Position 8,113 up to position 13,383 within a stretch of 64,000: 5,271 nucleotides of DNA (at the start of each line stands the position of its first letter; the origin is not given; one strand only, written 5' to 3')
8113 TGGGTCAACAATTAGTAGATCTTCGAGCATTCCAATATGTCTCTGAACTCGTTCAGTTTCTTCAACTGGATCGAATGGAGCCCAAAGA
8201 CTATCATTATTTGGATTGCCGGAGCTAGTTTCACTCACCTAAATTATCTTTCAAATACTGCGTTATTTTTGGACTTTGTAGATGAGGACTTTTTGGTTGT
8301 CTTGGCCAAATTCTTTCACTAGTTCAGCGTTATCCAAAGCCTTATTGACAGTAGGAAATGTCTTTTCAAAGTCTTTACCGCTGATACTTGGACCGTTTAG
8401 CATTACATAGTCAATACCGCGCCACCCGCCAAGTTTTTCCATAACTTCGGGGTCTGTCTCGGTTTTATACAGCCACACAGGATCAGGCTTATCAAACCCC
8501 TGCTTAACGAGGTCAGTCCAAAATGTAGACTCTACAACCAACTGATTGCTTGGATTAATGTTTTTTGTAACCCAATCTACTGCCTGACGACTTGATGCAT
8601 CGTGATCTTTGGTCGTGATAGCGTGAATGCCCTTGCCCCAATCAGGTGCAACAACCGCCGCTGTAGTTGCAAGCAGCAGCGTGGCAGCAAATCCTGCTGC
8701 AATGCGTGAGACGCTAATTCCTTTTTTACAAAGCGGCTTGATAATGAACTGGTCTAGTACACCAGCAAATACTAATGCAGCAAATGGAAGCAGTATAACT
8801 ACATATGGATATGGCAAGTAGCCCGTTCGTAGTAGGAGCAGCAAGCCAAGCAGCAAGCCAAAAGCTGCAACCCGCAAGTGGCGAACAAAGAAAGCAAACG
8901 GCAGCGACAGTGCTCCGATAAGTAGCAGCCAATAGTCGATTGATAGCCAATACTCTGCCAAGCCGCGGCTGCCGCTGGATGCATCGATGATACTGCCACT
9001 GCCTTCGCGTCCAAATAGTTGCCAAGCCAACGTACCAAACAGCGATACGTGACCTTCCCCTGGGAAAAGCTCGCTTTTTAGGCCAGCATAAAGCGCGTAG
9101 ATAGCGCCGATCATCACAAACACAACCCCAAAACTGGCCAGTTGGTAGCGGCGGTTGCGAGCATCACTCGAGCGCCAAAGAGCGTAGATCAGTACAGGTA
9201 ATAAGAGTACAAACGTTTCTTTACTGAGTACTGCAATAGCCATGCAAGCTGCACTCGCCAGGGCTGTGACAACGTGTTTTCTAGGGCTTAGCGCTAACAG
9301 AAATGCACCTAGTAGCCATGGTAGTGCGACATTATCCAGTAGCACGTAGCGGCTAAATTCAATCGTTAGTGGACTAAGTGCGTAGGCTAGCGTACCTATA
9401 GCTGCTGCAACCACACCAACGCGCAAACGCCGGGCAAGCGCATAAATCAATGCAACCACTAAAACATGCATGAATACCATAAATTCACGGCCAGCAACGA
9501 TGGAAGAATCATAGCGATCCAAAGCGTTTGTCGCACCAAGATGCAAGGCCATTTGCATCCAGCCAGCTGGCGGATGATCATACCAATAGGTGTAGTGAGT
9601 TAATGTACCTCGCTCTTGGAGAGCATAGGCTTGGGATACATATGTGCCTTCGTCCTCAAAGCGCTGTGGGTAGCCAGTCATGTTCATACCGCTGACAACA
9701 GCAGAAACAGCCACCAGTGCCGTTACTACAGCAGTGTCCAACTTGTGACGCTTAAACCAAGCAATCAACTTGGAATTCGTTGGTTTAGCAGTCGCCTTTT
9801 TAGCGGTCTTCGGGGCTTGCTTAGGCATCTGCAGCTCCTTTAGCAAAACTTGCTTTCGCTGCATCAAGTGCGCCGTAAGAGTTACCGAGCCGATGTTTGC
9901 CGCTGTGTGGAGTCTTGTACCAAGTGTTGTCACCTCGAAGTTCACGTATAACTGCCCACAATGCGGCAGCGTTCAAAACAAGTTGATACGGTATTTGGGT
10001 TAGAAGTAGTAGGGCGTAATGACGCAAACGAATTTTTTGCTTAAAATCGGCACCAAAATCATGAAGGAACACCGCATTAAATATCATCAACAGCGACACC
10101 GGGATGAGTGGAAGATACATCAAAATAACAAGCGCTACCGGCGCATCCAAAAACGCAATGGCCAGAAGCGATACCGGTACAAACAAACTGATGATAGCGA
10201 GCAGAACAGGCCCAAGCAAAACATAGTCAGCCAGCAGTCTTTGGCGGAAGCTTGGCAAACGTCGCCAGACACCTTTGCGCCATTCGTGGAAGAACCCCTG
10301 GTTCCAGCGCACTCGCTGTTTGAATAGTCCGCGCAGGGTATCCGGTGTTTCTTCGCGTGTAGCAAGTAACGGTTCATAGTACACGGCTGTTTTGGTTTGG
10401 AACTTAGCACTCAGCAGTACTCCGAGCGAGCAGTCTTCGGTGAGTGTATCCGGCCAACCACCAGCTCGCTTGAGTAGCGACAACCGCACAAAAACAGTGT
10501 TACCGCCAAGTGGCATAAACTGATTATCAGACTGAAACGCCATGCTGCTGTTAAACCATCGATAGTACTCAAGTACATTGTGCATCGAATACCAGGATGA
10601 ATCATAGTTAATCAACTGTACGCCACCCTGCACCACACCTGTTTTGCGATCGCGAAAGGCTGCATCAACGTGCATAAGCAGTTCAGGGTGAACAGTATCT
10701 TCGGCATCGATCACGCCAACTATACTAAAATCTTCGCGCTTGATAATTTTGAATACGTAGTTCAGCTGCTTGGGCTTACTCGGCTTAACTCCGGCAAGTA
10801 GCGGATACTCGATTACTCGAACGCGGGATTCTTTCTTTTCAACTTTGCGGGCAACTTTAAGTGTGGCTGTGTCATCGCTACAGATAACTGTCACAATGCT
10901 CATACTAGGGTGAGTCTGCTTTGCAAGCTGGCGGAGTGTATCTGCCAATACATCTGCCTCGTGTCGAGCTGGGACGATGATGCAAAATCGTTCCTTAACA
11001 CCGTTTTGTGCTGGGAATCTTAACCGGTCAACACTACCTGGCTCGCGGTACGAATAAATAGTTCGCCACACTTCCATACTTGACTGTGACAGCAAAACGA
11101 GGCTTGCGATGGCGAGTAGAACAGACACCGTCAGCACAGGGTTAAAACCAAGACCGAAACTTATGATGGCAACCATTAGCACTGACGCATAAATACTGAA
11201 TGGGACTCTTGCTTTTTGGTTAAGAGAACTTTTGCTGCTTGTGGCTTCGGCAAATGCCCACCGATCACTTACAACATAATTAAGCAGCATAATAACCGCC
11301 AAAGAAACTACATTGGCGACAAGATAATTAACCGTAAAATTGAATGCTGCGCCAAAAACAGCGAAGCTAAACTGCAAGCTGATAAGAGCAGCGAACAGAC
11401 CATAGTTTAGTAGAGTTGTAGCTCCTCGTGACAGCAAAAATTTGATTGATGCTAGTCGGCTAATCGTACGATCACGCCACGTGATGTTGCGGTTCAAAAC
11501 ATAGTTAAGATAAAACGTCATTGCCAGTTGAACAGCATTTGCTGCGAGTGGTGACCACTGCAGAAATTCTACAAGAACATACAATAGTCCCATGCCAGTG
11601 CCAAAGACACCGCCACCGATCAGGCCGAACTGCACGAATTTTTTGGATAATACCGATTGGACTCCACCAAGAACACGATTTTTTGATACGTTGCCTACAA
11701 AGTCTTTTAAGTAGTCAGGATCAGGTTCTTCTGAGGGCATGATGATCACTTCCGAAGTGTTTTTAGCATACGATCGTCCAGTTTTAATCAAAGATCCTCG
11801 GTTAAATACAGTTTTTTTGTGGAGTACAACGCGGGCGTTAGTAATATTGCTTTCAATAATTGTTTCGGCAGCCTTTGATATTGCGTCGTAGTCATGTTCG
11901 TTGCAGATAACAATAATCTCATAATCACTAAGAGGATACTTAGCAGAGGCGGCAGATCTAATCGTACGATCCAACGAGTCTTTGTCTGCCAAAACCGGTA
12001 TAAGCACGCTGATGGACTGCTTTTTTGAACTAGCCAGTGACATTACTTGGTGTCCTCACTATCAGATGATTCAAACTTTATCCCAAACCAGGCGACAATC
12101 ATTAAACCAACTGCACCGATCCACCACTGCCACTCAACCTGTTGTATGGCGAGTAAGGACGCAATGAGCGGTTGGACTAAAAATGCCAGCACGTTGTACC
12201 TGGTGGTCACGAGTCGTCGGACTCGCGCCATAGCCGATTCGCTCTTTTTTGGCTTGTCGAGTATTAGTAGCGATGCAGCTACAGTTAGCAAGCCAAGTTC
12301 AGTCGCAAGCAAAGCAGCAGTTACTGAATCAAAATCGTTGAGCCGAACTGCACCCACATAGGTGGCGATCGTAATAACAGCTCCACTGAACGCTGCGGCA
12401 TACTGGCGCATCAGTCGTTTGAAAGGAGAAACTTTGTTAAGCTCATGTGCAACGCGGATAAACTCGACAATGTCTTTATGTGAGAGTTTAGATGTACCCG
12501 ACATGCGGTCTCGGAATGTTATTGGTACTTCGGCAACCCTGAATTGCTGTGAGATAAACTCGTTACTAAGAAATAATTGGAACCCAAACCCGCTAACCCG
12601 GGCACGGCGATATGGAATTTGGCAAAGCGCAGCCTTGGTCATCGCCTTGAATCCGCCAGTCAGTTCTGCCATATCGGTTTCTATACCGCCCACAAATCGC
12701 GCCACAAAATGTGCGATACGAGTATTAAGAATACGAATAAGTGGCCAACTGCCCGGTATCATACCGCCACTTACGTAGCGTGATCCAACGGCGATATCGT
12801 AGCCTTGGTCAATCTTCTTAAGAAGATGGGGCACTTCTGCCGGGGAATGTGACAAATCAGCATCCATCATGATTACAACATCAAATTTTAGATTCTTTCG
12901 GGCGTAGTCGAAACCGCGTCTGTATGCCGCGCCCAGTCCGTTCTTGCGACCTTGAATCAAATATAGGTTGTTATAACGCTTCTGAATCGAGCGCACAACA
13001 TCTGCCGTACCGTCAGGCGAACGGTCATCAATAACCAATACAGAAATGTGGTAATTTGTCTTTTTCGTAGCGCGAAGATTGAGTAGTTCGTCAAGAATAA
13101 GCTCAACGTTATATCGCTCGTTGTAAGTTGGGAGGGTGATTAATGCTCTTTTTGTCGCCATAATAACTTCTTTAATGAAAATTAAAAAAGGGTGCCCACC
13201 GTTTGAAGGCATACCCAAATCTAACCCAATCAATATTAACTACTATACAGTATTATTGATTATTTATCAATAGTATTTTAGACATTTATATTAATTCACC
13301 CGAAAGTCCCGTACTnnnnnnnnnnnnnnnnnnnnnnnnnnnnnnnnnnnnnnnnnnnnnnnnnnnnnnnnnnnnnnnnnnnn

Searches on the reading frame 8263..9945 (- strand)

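Call 57: search_protein_families(library=pfam, proteins=[window:8263-9945:-], max_evalue=0.00001)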
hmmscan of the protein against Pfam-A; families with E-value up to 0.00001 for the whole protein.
window:8263-9945:- (560 aa): 1 family
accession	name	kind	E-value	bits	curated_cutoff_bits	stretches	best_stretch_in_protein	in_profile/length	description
PF02366.24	PMT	-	2.6e-07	30.9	22.7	1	148-258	81-199/245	Dolichyl-phosphate-mannose-protein mannosyltransferase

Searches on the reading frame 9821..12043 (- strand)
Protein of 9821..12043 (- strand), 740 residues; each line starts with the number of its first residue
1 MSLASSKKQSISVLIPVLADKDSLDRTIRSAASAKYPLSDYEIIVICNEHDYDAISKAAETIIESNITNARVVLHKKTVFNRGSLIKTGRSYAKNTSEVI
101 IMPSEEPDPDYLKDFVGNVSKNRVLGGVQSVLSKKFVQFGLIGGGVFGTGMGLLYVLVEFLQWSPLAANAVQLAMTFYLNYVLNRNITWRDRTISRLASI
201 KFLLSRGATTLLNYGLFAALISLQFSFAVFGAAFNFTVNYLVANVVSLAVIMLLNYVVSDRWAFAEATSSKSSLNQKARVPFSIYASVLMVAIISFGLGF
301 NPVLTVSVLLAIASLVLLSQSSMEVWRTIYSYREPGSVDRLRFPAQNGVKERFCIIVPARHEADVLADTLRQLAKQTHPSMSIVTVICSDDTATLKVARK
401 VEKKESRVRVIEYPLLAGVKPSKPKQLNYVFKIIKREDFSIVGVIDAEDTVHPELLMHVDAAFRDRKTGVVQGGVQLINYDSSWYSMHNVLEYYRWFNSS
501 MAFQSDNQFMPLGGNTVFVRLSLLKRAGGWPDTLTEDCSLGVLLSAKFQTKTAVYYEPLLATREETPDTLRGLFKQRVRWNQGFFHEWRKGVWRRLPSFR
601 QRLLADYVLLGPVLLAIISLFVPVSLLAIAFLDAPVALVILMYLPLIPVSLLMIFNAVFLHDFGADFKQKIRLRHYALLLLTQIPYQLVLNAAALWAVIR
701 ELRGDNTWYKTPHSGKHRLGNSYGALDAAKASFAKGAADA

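Call 57: search_protein_families(library=pfam, proteins=[window:9821-12043:-], max_evalue=0.00001)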
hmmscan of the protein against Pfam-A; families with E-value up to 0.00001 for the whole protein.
window:9821-12043:- (740 aa): 5 families
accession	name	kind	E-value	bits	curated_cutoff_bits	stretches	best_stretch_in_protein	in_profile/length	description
PF13641.12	Glyco_tranf_2_3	-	3.6e-40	138.8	27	1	353-582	3-229/230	Glycosyltransferase like family 2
PF13632.12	Glyco_trans_2_3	-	1.2e-21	77.8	27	1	442-641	2-195/198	Glycosyl transferase family group 2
PF00535.33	Glycos_transf_2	-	3.1e-15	56.9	23.3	1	354-508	1-149/168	Glycosyl transferase family 2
PF04138.20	GtrA_DPMS_TM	-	3.3e-14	53.5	26.1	1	138-222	1-87/117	GtrA/DPMS, transmembrane domain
PF03142.21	Chitin_synth_2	-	7.1e-07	28.7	27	0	435-505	198-269/527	Chitin synthase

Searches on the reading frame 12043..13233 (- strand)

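Call 57: search_protein_families(library=pfam, proteins=[window:12043-13233:-], max_evalue=0.00001)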
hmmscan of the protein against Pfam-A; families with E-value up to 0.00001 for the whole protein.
window:12043-13233:- (396 aa): 3 families
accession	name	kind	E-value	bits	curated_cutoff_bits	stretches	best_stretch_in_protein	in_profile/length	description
PF00535.33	Glycos_transf_2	-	8.4e-27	94.6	23.3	1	33-184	3-147/168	Glycosyl transferase family 2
PF13641.12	Glyco_tranf_2_3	-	2.3e-06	28.2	27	1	34-237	7-205/230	Glycosyltransferase like family 2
PF10111.15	Glyco_tranf_2_2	-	5.4e-06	26.5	27.3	1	46-139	15-104/276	Glycosyltransferase like family 2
